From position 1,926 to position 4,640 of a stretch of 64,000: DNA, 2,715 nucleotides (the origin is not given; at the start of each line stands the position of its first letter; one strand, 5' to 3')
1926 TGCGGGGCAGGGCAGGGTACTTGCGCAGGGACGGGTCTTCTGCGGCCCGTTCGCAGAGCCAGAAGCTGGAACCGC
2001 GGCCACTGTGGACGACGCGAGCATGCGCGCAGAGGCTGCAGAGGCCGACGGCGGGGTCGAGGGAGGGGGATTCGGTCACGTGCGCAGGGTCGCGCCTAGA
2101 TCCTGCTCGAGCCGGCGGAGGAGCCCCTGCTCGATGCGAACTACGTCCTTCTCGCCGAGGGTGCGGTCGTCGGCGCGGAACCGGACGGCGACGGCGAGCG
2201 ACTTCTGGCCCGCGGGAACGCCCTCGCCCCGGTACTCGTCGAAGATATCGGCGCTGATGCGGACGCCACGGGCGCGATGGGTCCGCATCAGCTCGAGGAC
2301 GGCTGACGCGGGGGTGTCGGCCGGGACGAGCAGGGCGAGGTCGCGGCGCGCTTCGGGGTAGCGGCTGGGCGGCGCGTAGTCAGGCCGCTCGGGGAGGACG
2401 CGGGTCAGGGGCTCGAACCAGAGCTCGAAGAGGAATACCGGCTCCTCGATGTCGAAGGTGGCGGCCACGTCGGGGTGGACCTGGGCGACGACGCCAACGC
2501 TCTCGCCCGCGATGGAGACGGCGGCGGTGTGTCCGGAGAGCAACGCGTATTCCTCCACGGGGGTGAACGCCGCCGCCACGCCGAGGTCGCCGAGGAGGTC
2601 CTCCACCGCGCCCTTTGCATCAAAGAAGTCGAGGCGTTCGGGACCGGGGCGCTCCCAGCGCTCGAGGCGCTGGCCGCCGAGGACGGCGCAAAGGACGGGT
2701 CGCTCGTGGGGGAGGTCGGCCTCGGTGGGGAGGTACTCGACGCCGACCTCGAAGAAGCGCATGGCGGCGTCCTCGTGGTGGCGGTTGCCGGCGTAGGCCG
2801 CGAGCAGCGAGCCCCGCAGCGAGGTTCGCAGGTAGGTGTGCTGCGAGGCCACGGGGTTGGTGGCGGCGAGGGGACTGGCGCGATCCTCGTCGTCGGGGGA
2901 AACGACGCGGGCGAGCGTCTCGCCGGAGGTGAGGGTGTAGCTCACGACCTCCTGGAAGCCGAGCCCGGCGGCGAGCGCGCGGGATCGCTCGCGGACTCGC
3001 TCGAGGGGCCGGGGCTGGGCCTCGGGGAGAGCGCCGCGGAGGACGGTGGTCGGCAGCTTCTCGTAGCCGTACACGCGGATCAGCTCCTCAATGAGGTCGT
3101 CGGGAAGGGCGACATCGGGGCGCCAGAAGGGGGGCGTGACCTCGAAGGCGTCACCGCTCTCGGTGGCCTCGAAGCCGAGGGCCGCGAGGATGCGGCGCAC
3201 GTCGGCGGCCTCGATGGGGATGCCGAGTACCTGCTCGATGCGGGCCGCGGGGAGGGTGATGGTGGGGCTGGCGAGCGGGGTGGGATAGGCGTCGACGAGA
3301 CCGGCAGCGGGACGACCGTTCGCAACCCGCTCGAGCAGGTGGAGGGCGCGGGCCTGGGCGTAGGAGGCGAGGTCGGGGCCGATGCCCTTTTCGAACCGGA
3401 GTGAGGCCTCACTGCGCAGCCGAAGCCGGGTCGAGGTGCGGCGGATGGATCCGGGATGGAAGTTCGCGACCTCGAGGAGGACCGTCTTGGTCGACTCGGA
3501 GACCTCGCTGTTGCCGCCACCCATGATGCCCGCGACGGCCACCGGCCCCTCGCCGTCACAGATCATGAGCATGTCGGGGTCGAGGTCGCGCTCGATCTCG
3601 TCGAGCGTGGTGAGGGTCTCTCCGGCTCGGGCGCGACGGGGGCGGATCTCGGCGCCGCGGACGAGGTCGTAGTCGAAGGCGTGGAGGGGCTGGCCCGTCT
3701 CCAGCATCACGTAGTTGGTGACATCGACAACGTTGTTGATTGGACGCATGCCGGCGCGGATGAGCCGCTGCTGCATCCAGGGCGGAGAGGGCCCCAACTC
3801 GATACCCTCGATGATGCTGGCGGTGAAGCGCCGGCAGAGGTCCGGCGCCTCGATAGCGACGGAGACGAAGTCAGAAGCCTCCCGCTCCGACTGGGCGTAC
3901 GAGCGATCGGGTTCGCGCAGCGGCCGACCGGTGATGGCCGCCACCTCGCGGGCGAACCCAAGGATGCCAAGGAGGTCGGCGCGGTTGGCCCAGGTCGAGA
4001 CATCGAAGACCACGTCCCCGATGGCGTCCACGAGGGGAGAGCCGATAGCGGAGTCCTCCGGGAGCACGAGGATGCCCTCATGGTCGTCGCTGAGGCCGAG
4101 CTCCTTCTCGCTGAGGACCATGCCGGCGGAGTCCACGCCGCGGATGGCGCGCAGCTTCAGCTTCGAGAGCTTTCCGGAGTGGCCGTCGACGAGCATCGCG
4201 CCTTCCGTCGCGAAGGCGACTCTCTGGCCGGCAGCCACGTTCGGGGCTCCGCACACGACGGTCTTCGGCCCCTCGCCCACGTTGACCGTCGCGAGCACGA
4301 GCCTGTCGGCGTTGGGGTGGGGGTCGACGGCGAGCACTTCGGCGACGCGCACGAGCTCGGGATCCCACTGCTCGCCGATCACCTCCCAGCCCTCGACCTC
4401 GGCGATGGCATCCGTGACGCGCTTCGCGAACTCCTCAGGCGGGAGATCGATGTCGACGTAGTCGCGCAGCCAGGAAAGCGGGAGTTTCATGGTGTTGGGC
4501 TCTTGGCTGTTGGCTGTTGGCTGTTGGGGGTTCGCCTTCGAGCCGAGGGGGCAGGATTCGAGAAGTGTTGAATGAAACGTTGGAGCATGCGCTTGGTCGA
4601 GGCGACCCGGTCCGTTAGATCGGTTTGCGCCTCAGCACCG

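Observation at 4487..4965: IVS-like four-helix-bundle cassette with heptamer-built inverted repeats fills the whole pheS-pheT junction and is translationally coupled to pheT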

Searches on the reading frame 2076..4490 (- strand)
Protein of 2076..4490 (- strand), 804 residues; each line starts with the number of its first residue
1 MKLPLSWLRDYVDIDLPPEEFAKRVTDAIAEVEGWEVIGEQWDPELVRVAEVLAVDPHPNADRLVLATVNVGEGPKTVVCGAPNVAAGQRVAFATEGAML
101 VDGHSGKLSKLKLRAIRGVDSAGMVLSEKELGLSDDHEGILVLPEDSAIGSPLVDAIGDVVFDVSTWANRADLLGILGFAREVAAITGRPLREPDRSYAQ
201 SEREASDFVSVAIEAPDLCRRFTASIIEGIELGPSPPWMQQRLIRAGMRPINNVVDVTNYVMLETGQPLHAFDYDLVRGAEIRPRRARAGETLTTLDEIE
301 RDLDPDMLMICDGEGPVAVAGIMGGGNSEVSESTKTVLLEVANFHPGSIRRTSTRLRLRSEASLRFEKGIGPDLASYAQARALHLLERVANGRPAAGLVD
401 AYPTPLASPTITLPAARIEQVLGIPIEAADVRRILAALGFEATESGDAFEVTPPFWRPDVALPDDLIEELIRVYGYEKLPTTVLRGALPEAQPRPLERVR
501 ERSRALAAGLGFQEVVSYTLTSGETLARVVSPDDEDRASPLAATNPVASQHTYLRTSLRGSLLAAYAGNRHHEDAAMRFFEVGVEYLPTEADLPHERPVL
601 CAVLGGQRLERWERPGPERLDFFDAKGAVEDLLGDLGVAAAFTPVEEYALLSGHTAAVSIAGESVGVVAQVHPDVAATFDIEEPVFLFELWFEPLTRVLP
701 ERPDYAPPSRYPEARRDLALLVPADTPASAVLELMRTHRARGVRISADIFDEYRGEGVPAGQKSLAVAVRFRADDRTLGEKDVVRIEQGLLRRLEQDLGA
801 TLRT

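Call 4: search_protein_families(library=ncbifam, proteins=[window:2076-4490:-], max_evalue=0.01)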
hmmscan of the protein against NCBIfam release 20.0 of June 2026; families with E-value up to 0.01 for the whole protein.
window:2076-4490:- (804 aa): 9 families
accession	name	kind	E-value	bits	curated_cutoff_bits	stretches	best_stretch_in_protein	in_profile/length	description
TIGR00472.1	pheT_bact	equivalog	2.5e-211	704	402.65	1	1-803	1-798/798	phenylalanine--tRNA ligase subunit beta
NF001882.0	PRK00629.5-4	equivalog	4.1e-40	137.8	527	1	8-583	8-558/725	phenylalanine--tRNA ligase subunit beta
TIGR00471.1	pheT_arch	equivalog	6.1e-35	120.7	282.65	1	407-693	276-548/551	phenylalanine--tRNA ligase subunit beta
NF045760.1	YtpR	equivalog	5.3e-25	88.3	100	1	37-152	74-184/185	YtpR family tRNA-binding protein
NF045867.1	PheT_Nterm_rel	equivalog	3.5e-08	33.7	120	1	47-133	89-170/171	TyrS-associated PheT N-terminal domain-related protein TapR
NF001100.0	PRK00133.1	equivalog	1.2e-05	24.1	587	1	47-129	581-654/676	methionine--tRNA ligase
NF001879.0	PRK00629.5-1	equivalog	3.4e-05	22.6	840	0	47-186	45-186/718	phenylalanine--tRNA ligase subunit beta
NF008900.0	PRK12267.1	equivalog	0.00056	18.5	598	1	47-130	553-628/648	methionine--tRNA ligase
TIGR00399.1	metG_C_term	equivalog_domain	0.00079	19.3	116.65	1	46-130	43-118/139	methionine--tRNA ligase subunit beta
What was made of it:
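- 2076..4490 (-): pheT (phenylalanine-tRNA ligase beta subunit). TIGR00472 E 2.5e-211, model positions 1-798 matched from residue 1 (call 4)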
